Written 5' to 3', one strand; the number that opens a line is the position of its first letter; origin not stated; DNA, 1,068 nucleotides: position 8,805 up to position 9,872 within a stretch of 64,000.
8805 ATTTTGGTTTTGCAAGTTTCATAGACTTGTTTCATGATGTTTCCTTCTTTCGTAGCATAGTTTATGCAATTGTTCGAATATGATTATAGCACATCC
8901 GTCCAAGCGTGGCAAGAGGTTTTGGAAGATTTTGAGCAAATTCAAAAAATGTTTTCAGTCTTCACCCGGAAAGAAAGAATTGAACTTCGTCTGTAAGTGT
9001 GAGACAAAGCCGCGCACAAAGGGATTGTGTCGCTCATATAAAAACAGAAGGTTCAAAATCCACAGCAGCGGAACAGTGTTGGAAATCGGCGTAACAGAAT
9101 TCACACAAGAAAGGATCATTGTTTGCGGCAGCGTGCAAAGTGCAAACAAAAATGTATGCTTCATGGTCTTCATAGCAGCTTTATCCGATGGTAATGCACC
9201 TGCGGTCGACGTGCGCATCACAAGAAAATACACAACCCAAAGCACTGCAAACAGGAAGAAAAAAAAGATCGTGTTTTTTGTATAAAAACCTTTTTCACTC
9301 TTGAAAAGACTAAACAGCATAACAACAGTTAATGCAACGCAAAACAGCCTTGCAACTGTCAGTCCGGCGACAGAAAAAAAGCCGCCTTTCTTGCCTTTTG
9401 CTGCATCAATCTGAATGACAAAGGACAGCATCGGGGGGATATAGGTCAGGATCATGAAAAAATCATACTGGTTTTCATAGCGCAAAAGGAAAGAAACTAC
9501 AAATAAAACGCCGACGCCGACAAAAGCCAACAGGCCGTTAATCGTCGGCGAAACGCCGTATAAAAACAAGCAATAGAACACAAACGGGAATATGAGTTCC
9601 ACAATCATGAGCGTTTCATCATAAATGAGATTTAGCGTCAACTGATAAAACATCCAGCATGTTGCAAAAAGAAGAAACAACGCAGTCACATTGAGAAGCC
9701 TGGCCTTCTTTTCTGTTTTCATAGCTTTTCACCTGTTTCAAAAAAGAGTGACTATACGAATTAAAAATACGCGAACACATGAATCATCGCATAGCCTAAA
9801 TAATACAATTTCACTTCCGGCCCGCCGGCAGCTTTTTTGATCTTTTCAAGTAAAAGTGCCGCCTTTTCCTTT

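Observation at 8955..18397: Nine-gene single-promoter operon combining FucI-like isomerase, MtnK-family kinase, nucleotidyltransferase, twin B12-radical SAM enzymes, GtrB-like GT2 and two polytopic membrane proteins: candidate undescribed envelope-glycan pathway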

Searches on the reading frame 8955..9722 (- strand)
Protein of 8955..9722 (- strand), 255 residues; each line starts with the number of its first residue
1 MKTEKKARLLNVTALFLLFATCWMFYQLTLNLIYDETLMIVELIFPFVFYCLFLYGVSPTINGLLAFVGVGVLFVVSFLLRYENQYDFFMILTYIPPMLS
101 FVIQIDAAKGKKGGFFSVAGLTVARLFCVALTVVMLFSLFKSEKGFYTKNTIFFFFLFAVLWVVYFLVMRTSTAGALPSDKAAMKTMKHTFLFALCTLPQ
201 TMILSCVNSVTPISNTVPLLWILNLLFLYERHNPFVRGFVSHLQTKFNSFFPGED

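Call 3: search_protein_families(library=pfam, proteins=[window:8955-9722:-], max_evalue=0.01)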
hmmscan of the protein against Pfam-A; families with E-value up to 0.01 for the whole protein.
window:8955-9722:- (255 aa): 0 families

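Call 4: search_protein_families(library=ncbifam, proteins=[window:8955-9722:-], max_evalue=0.01)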
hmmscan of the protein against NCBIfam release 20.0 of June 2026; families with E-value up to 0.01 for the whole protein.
window:8955-9722:- (255 aa): 0 families

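Call 26: find_homologous_proteins(query=window:8955-9722:-, max_evalue=0.001)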
Query window:8955-9722:- (255 aa): 3 proteins with E <= 0.001 among 1159 candidates.
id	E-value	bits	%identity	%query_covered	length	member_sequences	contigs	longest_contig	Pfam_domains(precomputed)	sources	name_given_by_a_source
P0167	4.1e-161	553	100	100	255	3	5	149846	-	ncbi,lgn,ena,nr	ncbi:MAG: hypothetical protein IJU56_04530 [Clostridia bacterium]|nr:hypothetical protein [Clostridi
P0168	6.2e-109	382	71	99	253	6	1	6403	-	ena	-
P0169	1.5e-26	112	30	92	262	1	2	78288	-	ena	-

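Call 91: predict_structure(alignment_id=A4)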
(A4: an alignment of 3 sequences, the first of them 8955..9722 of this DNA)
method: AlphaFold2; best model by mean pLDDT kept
length: 255 residues; sequences in the alignment: 3
mean_pLDDT: 52.1   pTM: 0.52
mean pLDDT of the five models: 52.1, 51.7, 51.3, 48.1, 46.3
residues with pLDDT >= 90: 0; 70-90: 11; 50-70: 127; < 50: 117
segments of 3 or more residues with pLDDT < 50: 1-18, 20-63, 112-115, 210-220, 225-255
pLDDT, mean of each block of 10 residues (from residue 1): 38 47 41 38 44 41 51 57 59 59 53 53 67 71 56 66 65 51 55 64 59 42 47 45 44 32
secondary structure, 60 per line:
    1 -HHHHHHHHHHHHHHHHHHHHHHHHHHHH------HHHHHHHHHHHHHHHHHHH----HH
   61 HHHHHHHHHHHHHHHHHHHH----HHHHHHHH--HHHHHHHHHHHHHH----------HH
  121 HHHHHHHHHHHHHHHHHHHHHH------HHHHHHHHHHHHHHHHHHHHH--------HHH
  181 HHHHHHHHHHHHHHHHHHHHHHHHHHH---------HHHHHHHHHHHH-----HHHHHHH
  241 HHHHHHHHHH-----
elements in order: H2-29 H36-54 H59-80 H85-92 H95-108 H119-142 H149-169 H178-207 H217-228 H234-250
